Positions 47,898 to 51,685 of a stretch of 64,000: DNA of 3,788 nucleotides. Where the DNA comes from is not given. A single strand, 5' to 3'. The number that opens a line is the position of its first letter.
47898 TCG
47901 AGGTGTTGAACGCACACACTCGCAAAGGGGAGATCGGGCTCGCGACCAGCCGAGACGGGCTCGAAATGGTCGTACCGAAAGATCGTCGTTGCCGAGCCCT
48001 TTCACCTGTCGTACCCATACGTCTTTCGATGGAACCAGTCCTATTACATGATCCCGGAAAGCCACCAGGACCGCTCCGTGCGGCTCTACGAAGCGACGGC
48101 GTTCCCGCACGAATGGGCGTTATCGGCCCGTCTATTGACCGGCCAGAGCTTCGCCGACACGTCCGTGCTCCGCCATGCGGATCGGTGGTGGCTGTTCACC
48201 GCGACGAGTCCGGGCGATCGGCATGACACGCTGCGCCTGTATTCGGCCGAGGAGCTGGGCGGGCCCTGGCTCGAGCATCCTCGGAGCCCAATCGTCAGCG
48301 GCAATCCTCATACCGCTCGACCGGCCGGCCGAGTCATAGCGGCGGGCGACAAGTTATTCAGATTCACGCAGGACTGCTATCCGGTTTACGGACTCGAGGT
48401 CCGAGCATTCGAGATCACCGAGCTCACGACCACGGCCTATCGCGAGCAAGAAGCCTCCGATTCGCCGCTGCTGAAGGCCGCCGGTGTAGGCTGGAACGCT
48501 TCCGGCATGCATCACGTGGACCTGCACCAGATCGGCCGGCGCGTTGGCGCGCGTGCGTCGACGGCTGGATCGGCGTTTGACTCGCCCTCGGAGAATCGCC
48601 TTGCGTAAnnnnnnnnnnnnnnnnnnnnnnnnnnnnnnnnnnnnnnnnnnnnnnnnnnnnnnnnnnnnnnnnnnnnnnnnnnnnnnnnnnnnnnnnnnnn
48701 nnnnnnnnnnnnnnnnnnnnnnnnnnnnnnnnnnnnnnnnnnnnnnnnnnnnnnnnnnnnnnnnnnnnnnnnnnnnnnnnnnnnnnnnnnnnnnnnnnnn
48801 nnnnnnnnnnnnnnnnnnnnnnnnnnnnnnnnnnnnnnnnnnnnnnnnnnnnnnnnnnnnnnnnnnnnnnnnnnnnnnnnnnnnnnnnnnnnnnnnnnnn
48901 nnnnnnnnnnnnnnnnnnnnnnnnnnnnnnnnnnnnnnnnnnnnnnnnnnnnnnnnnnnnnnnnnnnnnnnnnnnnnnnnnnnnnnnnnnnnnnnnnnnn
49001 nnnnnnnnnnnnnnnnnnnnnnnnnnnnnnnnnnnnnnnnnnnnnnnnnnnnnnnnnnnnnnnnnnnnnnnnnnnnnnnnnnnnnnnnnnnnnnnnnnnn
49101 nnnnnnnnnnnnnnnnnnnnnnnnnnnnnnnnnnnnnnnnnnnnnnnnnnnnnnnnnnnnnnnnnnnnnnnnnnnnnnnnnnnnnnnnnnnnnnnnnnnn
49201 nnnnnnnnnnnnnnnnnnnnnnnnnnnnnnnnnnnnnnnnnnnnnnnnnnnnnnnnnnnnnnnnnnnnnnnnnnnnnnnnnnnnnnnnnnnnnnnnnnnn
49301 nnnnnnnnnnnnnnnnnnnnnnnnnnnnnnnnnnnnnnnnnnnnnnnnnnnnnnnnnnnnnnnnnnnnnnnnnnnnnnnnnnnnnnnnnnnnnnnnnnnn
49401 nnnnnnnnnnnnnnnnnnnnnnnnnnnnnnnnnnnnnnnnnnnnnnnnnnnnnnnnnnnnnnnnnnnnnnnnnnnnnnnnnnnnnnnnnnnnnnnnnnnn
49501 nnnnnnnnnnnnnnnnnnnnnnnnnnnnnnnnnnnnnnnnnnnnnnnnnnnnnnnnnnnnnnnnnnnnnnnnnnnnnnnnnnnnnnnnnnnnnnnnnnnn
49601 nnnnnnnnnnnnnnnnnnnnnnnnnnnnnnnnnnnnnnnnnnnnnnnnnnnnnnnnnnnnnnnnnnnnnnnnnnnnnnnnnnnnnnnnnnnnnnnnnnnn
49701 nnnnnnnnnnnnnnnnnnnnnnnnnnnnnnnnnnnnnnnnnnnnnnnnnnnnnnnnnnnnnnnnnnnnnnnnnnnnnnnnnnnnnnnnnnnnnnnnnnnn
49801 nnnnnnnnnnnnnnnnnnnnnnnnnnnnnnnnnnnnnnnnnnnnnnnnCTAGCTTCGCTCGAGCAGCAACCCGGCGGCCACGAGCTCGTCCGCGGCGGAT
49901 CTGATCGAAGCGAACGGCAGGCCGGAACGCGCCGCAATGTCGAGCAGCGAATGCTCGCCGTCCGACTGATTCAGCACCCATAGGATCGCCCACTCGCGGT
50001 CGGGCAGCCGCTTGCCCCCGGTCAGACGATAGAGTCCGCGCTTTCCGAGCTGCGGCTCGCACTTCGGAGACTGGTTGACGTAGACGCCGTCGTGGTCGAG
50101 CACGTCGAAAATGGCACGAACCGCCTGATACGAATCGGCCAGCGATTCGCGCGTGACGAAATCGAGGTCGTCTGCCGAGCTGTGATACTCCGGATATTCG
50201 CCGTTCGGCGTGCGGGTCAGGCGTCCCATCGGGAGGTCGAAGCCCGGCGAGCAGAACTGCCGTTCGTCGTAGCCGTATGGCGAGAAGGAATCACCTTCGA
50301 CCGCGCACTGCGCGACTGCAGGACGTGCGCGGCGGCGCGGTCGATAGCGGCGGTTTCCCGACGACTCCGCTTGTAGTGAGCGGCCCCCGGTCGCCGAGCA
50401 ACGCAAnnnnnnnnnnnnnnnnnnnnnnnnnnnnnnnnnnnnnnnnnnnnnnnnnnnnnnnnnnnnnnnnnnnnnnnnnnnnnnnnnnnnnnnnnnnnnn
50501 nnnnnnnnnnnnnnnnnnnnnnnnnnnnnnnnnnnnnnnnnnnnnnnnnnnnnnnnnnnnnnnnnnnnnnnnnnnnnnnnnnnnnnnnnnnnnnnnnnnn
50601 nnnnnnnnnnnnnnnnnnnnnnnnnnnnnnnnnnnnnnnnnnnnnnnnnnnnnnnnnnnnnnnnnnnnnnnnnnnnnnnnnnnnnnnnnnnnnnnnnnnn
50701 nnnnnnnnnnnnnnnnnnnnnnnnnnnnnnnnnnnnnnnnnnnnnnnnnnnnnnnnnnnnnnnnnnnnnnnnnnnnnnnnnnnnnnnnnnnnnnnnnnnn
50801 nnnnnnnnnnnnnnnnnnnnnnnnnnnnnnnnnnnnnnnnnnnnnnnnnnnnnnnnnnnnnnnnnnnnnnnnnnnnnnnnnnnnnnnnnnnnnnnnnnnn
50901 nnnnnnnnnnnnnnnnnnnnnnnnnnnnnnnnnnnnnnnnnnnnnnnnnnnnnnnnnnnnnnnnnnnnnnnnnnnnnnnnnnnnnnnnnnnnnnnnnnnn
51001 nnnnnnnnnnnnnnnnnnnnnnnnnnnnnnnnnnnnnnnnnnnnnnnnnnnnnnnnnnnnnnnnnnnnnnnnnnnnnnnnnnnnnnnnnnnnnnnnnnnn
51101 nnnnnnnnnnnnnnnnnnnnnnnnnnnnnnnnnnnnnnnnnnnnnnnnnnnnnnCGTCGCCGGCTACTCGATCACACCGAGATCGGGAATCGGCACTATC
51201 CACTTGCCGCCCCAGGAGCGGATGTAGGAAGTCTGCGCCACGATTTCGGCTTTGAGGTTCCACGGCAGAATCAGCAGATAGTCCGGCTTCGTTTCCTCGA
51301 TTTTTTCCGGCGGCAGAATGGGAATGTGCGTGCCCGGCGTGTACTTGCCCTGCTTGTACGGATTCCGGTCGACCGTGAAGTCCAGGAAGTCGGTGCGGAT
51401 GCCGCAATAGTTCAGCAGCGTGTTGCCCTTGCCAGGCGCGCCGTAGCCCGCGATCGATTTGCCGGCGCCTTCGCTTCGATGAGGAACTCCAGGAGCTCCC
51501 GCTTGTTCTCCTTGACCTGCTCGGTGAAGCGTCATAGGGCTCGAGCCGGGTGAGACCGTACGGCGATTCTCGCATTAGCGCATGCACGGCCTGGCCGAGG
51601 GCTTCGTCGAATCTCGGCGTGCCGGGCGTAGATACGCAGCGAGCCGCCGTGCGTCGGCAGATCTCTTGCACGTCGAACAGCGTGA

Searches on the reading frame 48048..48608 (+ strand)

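Call 73: search_protein_families(library=pfam, proteins=[window:48048-48608:+], max_evalue=0.001)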
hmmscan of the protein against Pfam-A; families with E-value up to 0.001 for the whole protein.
window:48048-48608:+ (186 aa): 1 family
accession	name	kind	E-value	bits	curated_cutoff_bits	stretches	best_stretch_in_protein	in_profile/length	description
PF24793.1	GINT1_N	-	6.5e-26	91.5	27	1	1-162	127-292/304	Glucosamine inositolphosphorylceramide transferase 1, N-terminal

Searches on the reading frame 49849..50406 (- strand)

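Call 73: search_protein_families(library=pfam, proteins=[window:49849-50406:-], max_evalue=0.001)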
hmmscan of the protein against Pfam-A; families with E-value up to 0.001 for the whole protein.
window:49849-50406:- (185 aa): 3 families
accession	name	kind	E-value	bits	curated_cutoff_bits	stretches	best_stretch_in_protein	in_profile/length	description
PF16221.11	HTH_47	-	2.9e-27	94.5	27.1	1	108-181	2-76/78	winged helix-turn-helix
PF16254.10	DUF4910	-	1.7e-26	93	26.6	1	37-106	178-247/247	Domain of unknown function (DUF4910)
PF09339.16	HTH_IclR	-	0.00047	20.3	22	1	140-181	7-48/52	IclR helix-turn-helix domain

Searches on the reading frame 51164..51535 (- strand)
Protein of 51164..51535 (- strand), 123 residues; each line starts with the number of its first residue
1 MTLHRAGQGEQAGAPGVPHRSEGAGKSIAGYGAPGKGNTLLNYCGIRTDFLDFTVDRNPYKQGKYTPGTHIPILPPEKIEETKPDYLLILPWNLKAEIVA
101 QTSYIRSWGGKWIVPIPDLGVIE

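Call 73: search_protein_families(library=pfam, proteins=[window:51164-51535:-], max_evalue=0.001)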
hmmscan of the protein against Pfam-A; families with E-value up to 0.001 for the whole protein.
window:51164-51535:- (123 aa): 1 family
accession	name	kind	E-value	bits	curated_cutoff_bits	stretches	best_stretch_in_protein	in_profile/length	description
PF08484.17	Methyltransf_14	-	4.2e-48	163.6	23.5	1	22-117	65-160/160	C-methyltransferase C-terminal domain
